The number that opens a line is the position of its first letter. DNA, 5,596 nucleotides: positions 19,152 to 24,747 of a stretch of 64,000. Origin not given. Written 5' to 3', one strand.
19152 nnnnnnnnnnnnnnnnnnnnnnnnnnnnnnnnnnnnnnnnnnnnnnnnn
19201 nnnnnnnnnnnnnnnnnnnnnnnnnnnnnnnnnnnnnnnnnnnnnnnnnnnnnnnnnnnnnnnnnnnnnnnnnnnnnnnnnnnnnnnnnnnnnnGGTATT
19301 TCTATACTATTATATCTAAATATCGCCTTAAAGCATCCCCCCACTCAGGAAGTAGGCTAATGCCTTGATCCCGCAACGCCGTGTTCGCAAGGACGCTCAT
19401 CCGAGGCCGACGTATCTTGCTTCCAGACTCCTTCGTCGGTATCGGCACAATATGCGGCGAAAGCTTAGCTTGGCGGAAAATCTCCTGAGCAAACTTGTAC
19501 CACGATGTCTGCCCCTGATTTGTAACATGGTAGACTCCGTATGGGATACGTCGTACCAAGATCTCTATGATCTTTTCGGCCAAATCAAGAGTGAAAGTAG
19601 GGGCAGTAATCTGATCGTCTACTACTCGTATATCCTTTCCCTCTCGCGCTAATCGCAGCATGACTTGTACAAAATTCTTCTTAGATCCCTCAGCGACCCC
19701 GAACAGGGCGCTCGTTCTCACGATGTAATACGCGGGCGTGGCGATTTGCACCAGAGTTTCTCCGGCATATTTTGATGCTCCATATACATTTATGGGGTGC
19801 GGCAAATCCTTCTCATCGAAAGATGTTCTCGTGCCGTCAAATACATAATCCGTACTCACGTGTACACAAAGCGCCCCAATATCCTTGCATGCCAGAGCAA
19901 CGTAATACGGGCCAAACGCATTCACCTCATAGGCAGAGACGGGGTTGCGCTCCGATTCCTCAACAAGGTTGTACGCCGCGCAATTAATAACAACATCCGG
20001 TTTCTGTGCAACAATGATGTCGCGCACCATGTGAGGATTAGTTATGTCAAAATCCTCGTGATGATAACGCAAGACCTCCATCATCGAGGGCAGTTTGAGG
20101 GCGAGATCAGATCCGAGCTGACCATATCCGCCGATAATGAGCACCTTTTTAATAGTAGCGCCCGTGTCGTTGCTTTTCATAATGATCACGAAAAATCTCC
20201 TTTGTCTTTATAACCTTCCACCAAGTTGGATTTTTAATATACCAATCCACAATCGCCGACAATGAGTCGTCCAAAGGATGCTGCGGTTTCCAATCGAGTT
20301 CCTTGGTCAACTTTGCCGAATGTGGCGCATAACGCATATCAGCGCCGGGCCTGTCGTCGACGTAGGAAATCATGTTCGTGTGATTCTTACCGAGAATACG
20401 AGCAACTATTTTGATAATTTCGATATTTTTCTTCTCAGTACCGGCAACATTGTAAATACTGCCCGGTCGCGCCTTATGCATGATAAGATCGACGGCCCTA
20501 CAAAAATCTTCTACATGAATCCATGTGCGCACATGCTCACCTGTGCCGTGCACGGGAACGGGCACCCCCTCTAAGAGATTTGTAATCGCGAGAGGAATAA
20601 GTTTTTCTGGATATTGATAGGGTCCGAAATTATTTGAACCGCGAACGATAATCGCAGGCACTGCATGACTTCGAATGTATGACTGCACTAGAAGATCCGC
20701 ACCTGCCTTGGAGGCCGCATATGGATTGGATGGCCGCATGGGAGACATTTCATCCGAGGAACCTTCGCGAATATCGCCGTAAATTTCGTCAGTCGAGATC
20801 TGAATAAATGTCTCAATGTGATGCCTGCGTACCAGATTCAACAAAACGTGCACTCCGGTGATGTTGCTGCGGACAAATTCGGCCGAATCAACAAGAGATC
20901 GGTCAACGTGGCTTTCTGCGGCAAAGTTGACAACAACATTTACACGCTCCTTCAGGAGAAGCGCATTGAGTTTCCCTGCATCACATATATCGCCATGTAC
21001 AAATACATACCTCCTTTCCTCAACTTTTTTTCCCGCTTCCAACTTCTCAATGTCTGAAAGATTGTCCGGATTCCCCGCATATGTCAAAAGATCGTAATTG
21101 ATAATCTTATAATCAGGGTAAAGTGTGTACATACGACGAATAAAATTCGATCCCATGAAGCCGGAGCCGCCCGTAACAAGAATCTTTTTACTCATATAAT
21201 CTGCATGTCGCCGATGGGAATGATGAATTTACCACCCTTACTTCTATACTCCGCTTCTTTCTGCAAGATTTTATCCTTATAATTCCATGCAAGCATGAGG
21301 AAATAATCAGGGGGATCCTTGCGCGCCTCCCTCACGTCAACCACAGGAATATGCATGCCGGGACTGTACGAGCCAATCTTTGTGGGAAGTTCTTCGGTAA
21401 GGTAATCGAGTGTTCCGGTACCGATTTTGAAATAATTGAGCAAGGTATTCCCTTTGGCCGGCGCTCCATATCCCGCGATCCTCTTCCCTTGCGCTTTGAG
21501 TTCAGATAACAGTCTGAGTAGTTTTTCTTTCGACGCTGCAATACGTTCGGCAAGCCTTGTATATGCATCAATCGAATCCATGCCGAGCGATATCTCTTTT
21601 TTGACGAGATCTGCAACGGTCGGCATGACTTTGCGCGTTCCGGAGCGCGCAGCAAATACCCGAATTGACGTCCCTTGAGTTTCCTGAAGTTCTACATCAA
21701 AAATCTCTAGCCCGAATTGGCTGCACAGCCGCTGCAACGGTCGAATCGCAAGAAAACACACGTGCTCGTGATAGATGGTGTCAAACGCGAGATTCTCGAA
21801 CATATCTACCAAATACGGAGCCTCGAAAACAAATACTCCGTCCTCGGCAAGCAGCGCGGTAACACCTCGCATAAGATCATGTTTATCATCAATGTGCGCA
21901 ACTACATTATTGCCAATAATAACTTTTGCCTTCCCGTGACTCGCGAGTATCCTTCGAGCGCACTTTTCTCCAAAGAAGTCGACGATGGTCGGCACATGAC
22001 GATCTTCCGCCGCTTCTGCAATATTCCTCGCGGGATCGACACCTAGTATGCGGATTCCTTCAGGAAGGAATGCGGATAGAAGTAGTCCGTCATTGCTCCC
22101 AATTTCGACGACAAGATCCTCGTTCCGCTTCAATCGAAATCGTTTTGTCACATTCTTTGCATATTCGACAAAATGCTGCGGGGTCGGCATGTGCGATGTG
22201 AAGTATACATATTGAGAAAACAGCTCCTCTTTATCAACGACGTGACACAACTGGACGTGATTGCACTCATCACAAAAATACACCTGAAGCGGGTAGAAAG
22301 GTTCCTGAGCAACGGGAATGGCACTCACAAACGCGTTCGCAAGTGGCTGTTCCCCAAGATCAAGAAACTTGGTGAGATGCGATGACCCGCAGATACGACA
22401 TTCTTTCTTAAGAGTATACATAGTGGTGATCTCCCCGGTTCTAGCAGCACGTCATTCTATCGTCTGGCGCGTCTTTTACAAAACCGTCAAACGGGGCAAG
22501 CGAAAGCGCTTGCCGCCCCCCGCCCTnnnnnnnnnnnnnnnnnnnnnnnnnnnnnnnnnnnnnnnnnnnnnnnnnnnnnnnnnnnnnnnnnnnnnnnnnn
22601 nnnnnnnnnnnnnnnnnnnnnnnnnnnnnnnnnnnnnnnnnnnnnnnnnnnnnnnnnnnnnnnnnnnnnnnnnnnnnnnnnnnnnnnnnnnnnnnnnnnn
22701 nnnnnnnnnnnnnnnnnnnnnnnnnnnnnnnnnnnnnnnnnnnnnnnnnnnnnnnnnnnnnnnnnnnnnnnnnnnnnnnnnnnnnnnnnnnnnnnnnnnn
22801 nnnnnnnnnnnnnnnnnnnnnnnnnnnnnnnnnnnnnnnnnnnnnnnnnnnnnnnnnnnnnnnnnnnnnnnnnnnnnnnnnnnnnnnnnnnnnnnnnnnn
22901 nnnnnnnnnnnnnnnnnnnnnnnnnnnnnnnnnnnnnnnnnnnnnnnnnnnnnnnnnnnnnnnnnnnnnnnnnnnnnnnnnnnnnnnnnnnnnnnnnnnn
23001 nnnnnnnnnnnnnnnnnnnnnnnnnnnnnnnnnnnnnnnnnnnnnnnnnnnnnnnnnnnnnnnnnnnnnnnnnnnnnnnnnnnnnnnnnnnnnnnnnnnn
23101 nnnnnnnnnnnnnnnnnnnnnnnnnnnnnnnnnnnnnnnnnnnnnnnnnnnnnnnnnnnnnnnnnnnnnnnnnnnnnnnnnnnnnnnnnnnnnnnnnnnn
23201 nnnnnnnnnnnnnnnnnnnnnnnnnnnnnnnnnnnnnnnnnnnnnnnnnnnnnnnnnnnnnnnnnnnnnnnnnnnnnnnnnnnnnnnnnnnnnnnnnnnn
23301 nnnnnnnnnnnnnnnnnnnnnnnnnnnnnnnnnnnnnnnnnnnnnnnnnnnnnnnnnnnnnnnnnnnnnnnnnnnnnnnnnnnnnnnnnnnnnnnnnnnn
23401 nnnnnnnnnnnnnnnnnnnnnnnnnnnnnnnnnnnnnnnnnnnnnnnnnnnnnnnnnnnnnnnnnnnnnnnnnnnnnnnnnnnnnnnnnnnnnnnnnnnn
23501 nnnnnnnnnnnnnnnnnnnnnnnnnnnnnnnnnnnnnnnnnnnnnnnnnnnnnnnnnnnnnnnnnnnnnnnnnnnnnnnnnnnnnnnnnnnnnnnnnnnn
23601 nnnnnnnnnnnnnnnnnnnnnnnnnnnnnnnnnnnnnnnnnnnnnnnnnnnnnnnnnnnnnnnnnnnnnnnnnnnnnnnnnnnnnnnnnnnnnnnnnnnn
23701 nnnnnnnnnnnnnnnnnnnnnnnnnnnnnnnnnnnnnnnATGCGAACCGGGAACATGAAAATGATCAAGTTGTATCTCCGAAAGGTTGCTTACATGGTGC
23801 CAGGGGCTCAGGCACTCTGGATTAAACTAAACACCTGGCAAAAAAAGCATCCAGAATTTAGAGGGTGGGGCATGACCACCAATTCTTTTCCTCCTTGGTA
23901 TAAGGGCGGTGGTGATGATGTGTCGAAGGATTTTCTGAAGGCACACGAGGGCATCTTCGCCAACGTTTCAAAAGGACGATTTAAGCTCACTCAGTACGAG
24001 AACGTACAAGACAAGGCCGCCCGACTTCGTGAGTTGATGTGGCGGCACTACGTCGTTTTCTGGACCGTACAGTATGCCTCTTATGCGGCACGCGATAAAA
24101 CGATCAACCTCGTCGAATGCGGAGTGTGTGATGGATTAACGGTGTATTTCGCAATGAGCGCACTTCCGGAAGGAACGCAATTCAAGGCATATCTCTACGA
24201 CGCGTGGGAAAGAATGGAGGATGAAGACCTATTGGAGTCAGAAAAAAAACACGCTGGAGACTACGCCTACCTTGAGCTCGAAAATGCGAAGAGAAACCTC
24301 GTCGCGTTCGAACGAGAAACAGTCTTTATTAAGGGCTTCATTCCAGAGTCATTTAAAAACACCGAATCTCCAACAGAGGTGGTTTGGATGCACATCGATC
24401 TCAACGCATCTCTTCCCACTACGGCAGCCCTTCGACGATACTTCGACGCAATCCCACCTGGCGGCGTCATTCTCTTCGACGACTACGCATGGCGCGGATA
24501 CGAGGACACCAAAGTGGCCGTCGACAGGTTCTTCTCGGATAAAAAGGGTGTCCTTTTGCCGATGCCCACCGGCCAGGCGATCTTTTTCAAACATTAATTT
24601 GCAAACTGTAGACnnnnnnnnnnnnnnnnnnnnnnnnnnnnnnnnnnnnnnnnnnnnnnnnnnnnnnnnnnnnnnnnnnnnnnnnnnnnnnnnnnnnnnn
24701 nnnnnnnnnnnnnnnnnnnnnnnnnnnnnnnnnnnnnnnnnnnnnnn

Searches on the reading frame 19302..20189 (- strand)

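Call 14: search_protein_families(library=pfam, proteins=[window:19302-20189:-], max_evalue=0.0001)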
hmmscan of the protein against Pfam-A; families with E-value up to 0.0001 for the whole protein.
window:19302-20189:- (295 aa): 5 families
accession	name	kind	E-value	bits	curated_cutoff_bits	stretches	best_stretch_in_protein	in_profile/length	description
PF04321.23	RmlD_sub_bind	-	3.7e-85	285.9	27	1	15-292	2-283/287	RmlD substrate binding domain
PF01370.27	Epimerase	-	9e-22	78.1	20.9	1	16-192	1-204/240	NAD dependent epimerase/dehydratase family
PF16363.11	GDP_Man_Dehyd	-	6.2e-15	55.9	27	1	42-170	54-187/332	GDP-mannose 4,6 dehydratase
PF02719.21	Polysacc_synt_2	-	9.8e-12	45.1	20.2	1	48-245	62-251/293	Polysaccharide biosynthesis protein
PF07993.18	NAD_binding_4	-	1.1e-05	25.1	20.1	1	61-164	86-209/258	Male sterility protein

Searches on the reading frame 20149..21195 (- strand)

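Call 14: search_protein_families(library=pfam, proteins=[window:20149-21195:-], max_evalue=0.0001)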
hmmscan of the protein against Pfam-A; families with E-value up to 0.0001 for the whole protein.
window:20149-21195:- (348 aa): 6 families
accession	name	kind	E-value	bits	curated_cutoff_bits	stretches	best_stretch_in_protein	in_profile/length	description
PF16363.11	GDP_Man_Dehyd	-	4.3e-66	224.1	27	1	6-311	1-328/332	GDP-mannose 4,6 dehydratase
PF01370.27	Epimerase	-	1.5e-57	195.2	20.9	1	5-251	1-240/240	NAD dependent epimerase/dehydratase family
PF02719.21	Polysacc_synt_2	-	1.6e-17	64.1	20.2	1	5-284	1-266/293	Polysaccharide biosynthesis protein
PF07993.18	NAD_binding_4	-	2e-13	50.5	20.1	1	7-187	1-205/258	Male sterility protein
PF01073.25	3Beta_HSD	-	3e-13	49.9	22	1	6-230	1-220/280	3-beta hydroxysteroid dehydrogenase/isomerase family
PF04321.23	RmlD_sub_bind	-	8e-12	45.3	27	1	4-179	2-145/287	RmlD substrate binding domain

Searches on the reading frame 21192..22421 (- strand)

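Call 14: search_protein_families(library=pfam, proteins=[window:21192-22421:-], max_evalue=0.0001)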
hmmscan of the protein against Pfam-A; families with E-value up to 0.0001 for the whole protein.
window:21192-22421:- (409 aa): 4 families
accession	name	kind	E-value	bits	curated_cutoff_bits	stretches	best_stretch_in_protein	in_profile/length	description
PF08484.17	Methyltransf_14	-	1.6e-53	181.2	23.5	1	248-403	2-159/160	C-methyltransferase C-terminal domain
PF08421.16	Methyltransf_13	-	8.5e-24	83.9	31.3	1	8-68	1-62/62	Putative zinc binding domain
PF13489.12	Methyltransf_23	-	2.6e-18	66.7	27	1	86-240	8-161/164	Methyltransferase domain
PF08242.18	Methyltransf_12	-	8.9e-09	36.4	30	1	105-197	1-98/98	Methyltransferase domain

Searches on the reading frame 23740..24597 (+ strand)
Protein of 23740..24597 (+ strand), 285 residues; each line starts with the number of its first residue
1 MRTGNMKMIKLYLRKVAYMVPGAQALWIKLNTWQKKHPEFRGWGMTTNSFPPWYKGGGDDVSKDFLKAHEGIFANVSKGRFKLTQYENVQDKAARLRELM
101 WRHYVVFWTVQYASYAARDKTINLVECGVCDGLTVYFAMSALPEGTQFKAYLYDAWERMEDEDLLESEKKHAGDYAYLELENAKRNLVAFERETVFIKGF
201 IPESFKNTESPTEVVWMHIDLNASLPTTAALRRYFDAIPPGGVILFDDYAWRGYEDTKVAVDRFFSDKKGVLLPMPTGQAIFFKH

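Call 14: search_protein_families(library=pfam, proteins=[window:23740-24597:+], max_evalue=0.0001)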
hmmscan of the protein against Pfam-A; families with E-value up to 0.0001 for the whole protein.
window:23740-24597:+ (285 aa): 2 families
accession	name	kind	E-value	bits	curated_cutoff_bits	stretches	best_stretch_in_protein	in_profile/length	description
PF13578.12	Methyltransf_24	-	8.4e-08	33.5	26.3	1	125-249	1-105/105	Methyltransferase domain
PF05711.17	TylF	-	1.3e-05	25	23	1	123-267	94-245/264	Macrocin-O-methyltransferase (TylF)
